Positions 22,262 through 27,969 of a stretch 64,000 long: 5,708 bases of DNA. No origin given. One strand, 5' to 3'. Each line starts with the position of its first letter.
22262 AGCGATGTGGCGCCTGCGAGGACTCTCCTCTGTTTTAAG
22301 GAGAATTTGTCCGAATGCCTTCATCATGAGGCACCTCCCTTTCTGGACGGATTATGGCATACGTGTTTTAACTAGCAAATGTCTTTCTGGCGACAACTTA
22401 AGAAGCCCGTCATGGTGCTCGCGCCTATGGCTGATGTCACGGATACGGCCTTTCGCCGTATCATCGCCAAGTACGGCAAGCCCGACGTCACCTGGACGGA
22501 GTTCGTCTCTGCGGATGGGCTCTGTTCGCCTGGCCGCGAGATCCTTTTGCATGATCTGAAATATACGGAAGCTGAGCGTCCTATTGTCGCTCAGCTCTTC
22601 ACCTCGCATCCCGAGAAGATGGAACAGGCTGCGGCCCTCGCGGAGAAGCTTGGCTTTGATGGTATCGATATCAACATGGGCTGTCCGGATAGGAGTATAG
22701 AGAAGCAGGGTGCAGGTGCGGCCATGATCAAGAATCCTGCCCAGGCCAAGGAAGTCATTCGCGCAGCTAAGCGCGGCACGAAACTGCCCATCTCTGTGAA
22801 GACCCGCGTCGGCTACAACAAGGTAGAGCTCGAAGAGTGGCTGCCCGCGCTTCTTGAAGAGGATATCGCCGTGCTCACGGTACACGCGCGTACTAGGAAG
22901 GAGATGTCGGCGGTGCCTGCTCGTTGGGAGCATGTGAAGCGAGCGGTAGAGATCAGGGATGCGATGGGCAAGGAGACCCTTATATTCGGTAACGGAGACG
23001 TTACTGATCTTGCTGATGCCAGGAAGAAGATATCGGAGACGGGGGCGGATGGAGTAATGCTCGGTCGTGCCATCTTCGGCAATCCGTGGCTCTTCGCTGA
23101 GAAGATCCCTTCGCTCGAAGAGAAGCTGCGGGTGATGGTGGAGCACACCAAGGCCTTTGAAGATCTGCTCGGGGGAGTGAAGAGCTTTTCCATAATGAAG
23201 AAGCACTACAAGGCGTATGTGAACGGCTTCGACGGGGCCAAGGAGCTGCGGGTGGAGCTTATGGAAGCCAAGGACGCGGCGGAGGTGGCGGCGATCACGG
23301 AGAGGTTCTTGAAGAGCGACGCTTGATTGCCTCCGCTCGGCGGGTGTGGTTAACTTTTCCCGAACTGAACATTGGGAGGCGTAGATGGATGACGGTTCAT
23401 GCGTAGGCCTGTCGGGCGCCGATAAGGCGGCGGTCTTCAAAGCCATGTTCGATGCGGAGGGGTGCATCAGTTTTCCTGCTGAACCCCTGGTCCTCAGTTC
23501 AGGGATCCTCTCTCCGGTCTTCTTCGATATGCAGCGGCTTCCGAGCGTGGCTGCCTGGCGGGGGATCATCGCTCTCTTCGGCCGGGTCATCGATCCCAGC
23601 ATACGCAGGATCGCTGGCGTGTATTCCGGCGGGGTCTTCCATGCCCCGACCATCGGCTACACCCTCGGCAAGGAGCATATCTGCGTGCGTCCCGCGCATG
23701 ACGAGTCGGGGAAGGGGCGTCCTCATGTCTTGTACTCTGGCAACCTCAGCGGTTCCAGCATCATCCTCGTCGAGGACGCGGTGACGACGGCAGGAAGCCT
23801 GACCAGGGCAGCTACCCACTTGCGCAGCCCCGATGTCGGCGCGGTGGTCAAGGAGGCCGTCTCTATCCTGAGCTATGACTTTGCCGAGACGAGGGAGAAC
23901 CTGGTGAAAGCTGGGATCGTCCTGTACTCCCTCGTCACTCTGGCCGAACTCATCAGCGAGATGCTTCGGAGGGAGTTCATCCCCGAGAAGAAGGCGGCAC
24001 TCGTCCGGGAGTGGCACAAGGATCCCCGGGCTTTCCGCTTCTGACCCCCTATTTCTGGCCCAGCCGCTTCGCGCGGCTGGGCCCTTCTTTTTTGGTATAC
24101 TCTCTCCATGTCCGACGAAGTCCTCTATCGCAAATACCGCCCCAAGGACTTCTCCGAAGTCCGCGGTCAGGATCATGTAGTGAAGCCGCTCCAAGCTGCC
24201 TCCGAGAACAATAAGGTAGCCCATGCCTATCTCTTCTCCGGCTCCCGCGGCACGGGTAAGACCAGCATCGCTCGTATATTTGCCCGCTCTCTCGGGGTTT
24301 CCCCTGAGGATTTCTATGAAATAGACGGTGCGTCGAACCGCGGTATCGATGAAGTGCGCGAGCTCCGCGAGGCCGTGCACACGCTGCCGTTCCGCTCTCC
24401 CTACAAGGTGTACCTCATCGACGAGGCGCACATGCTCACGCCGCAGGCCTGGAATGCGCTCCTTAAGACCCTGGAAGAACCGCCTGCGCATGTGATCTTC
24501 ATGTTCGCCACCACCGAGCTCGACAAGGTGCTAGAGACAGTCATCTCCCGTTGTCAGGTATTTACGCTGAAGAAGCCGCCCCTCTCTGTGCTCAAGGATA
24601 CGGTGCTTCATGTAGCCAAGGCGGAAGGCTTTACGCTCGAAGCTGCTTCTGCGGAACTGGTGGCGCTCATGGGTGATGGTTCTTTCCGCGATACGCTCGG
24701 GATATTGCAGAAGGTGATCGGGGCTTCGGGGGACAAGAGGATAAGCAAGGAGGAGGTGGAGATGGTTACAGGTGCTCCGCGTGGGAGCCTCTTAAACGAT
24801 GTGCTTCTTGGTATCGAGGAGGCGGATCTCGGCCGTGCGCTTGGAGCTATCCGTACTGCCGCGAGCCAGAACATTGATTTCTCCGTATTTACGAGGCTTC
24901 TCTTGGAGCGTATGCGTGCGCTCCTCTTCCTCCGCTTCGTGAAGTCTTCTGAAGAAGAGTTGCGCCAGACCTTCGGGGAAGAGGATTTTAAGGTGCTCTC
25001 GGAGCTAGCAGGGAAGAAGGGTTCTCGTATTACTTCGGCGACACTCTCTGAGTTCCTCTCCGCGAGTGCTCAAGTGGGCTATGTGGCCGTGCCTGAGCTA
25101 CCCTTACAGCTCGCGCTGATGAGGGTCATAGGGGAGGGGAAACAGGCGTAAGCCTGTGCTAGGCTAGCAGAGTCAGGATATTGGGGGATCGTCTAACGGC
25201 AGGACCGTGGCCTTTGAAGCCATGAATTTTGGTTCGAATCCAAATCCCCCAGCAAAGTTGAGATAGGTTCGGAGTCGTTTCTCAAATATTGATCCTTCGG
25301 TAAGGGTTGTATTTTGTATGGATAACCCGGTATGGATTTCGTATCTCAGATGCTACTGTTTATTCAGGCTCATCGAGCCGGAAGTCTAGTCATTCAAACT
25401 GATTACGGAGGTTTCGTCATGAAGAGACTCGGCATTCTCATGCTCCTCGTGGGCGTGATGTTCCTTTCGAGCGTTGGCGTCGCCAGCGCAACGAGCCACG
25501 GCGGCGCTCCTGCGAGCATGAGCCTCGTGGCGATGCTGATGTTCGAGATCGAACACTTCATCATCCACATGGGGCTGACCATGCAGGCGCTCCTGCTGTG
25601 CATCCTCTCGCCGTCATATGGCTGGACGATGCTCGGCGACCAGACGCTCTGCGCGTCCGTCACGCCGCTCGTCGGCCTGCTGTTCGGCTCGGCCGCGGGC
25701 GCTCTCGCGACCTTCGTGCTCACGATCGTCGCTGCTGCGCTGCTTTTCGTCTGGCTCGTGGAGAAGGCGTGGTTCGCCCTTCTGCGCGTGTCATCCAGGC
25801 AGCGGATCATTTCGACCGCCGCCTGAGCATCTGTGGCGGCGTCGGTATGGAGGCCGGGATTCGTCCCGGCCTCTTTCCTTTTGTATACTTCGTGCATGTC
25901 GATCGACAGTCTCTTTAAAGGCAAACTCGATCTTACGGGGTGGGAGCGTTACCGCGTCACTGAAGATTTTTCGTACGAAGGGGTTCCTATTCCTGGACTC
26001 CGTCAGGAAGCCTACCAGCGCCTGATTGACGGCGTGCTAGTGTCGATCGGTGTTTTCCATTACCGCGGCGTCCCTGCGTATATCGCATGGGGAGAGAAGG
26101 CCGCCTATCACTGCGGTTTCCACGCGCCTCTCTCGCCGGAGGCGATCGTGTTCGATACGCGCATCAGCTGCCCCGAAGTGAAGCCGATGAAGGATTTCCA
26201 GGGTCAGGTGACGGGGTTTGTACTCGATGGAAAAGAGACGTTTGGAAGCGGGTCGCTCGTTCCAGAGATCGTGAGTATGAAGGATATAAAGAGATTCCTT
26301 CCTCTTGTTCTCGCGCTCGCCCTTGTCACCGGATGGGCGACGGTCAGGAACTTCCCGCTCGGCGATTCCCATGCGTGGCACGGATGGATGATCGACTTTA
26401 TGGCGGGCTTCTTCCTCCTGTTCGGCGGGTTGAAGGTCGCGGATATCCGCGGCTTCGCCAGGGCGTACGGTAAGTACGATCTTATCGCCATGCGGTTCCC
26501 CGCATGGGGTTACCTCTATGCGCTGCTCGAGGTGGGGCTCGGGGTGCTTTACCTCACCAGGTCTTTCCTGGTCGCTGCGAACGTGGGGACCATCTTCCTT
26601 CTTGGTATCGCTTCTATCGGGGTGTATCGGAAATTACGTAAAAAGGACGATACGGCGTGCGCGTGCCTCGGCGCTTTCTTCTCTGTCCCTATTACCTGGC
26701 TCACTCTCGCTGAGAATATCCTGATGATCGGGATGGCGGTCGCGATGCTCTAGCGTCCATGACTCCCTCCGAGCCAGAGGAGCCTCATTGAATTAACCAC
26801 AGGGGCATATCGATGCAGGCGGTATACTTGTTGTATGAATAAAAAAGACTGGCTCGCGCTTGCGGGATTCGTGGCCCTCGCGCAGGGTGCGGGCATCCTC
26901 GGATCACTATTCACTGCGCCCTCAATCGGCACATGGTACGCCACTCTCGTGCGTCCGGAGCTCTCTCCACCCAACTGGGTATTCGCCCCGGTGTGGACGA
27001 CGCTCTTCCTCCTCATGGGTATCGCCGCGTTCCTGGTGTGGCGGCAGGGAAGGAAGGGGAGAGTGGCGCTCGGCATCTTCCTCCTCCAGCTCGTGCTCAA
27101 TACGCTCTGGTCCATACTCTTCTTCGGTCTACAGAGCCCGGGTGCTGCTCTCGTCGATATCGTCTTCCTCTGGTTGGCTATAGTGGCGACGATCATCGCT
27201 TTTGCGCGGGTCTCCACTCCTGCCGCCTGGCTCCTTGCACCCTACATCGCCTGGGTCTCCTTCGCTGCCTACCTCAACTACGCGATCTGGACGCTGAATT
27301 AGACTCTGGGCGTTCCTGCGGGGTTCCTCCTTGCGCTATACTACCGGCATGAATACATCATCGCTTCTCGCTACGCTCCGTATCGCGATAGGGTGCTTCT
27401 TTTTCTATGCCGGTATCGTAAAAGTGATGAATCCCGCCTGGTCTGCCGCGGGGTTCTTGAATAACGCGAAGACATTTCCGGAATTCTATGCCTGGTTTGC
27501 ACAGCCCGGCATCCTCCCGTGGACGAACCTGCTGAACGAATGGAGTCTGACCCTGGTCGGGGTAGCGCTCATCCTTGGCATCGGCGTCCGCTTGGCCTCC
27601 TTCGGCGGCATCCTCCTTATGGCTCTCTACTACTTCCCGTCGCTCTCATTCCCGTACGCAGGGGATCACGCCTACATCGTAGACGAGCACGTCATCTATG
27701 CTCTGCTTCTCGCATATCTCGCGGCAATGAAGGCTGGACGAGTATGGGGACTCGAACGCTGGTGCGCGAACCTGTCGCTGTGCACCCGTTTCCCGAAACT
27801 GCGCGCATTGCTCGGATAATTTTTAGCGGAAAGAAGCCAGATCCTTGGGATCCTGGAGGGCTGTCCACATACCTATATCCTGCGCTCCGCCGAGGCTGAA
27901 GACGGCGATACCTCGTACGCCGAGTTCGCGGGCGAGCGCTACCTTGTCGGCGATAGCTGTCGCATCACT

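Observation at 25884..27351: Recurrent -10-like hexamer 6 nt (once 5 nt) upstream of the ATG: evidence for widespread leaderless mRNAs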

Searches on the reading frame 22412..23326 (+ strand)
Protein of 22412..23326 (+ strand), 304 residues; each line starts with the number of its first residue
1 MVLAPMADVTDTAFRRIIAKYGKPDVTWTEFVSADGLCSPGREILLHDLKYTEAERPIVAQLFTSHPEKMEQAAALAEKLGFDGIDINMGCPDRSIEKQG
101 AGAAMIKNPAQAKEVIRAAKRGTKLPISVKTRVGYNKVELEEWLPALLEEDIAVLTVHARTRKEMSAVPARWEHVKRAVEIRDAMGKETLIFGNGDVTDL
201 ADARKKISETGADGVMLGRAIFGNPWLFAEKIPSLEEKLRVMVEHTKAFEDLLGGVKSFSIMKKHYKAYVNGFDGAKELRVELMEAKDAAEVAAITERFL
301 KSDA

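Call 68: search_protein_families(library=pfam, max_evalue=0.00001, proteins=[window:22412-23326:+])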
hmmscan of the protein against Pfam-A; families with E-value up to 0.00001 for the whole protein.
window:22412-23326:+ (304 aa): 1 family
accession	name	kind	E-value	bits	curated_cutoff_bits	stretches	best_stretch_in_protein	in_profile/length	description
PF01207.24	Dus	-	8.5e-67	225.9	20.4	1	3-297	2-303/311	Dihydrouridine synthase (Dus)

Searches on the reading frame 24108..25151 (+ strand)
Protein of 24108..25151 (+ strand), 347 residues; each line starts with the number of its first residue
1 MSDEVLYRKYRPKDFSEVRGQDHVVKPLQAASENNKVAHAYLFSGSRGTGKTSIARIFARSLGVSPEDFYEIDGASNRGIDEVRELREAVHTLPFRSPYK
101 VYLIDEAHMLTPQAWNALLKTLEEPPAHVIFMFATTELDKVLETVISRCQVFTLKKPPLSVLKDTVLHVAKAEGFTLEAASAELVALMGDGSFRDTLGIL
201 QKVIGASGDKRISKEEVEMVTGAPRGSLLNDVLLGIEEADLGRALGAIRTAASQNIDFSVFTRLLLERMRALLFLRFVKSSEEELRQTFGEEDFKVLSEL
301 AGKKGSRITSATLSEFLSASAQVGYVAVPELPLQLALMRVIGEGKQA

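Call 12: search_protein_families(library=pfam, proteins=[window:24108-25151:+])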
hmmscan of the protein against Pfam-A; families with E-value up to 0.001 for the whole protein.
window:24108-25151:+ (347 aa): 10 families
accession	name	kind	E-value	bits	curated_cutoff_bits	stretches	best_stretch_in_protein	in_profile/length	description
PF13177.12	DNA_pol3_delta2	-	9.7e-35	120.4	27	2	77-156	80-159/161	DNA polymerase III, delta subunit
PF00004.35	AAA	-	1.1e-13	52.3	21.2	1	42-152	2-126/131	ATPase family associated with various cellular activities (AAA)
PF05496.18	RuvB_N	-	2.7e-07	30.9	27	1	11-125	2-111/159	Holliday junction DNA helicase RuvB P-loop domain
PF13401.12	AAA_22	-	4e-06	27.6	27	0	89-142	78-130/130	AAA domain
PF12169.13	DNA_pol3_gamma3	-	2.3e-05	24.6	24.4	1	213-341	2-128/143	DNA polymerase III subunits gamma and tau domain III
PF01078.27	Mg_chelatase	-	0.00022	21.1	20.3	1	14-100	1-83/207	Magnesium chelatase, subunit ChlI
PF06068.19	TIP49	-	0.00042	20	23.8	0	35-74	46-85/347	TIP49 P-loop domain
PF13173.12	AAA_14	-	0.00043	20.7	27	1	40-124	4-86/129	AAA domain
PF13604.12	AAA_30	-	0.0005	20.3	27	0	44-132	24-122/191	AAA domain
PF22608.2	DNAX_ATPase_lid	-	0.00051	20.2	27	0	167-205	7-45/49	DNA polymerase III clamp loader subunit, ATPase lid domain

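Call 13: find_encoding_contigs(protein=window:24108-25151:+, flank=10000, max_places=6)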
Protein window:24108-25151:+ (347 aa): 1 contig read that carries it; 1 place shown.
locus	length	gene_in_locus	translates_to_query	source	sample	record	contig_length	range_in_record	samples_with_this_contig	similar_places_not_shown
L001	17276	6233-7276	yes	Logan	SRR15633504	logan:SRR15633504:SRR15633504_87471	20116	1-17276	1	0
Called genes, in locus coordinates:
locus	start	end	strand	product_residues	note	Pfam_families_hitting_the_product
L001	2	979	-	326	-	?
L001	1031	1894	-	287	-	PF02481:DNA_processg_A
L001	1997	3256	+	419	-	PF02403:Seryl_tRNA_N, PF00587:tRNA-synt_2b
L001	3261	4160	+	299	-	-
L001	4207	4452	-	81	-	-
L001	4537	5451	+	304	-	PF01207:Dus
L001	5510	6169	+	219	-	-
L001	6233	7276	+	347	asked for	PF05496:RuvB_N (weak), PF13177:DNA_pol3_delta2 (weak), PF00004:AAA, PF13401:AAA_22 (faint), PF13177:DNA_pol3_delta2, PF12169:DNA_pol3_gamma3 (faint)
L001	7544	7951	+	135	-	-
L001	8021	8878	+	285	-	PF07291:MauE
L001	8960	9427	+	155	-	PF03073:TspO_MBR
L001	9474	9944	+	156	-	PF07681:DoxX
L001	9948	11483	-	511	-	PF01471:PG_binding_1, PF00704:Glyco_hydro_18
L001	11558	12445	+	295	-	PF06983:3-dmu-9_3-mt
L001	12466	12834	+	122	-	PF07237:DUF1428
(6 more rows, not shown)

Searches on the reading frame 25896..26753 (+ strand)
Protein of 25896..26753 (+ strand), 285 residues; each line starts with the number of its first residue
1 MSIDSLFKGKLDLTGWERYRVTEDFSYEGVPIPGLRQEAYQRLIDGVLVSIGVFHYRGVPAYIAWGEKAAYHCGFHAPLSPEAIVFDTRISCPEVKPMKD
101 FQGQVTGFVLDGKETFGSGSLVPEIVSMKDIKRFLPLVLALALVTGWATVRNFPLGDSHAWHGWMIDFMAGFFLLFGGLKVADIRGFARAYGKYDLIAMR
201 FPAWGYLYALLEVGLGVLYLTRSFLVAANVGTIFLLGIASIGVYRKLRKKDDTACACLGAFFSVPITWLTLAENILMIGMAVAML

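Call 12: search_protein_families(library=pfam, proteins=[window:25896-26753:+])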
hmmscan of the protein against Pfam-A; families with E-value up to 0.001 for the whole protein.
window:25896-26753:+ (285 aa): 1 family
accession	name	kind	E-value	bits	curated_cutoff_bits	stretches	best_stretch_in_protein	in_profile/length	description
PF07291.16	MauE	-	1.2e-12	48.7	27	1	168-285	11-126/128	Methylamine utilisation protein MauE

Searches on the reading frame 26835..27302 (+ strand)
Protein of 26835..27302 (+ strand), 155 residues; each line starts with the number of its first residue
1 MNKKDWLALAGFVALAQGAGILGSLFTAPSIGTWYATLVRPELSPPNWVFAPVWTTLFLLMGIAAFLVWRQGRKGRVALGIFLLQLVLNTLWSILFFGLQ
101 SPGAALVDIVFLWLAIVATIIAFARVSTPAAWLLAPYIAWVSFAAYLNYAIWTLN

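Call 12: search_protein_families(library=pfam, proteins=[window:26835-27302:+])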
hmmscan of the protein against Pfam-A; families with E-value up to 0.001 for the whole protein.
window:26835-27302:+ (155 aa): 1 family
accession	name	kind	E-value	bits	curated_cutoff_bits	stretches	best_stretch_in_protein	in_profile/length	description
PF03073.20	TspO_MBR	-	4.3e-51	172.9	24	1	12-152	1-144/145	TspO/MBR family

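Call 65: find_related_loci(query=window:26835-27302:+, collection=metagenome_contigs, flank=3000)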
Query window:26835-27302:+ (155 aa) in metagenome_contigs; peptide patterns used: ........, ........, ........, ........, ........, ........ (x = any residue, [..] = any of these).
600 stretches matched a pattern (row limit reached: there are more); 485 encode a relative of the query (tblastn E <= 1e-3); the best 80 are kept; 80 distinct loci.
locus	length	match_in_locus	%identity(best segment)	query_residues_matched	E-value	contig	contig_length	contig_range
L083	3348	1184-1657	73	1-155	2e-72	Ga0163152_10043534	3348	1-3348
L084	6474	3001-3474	72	1-155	4e-69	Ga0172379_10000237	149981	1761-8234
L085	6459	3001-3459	69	3-155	6e-68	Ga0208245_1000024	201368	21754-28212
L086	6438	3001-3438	73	13-155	2e-65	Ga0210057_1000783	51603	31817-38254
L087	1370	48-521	66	1-155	5e-69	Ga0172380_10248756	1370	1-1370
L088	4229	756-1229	68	1-155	1e-65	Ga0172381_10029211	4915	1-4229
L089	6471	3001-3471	67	2-155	1e-64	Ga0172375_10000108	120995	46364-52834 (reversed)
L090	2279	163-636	65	1-155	3e-63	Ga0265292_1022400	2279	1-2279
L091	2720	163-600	69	13-155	3e-62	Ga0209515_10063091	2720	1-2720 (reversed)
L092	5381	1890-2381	65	1-155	2e-61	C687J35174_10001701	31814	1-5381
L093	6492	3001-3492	65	1-155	2e-61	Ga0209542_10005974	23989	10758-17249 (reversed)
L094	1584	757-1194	68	13-155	1e-63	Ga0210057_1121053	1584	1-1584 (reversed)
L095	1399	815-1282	65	17-155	3e-63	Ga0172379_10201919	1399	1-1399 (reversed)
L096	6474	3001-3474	63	1-155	2e-59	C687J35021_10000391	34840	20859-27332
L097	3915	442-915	65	1-155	2e-59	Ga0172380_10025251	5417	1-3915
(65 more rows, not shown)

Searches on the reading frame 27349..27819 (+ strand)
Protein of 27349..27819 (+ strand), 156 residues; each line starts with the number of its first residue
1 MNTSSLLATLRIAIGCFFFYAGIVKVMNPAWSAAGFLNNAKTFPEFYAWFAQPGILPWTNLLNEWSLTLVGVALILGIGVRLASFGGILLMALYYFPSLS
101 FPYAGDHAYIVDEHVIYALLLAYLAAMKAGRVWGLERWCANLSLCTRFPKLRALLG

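Call 12: search_protein_families(library=pfam, proteins=[window:27349-27819:+])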
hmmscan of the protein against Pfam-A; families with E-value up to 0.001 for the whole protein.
window:27349-27819:+ (156 aa): 2 families
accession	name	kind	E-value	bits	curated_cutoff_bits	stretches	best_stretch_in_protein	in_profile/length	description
PF07681.17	DoxX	-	3.3e-08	34.5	23.6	1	7-93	2-78/85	DoxX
PF07291.16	MauE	-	0.00071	20.3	27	1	5-94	3-83/128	Methylamine utilisation protein MauE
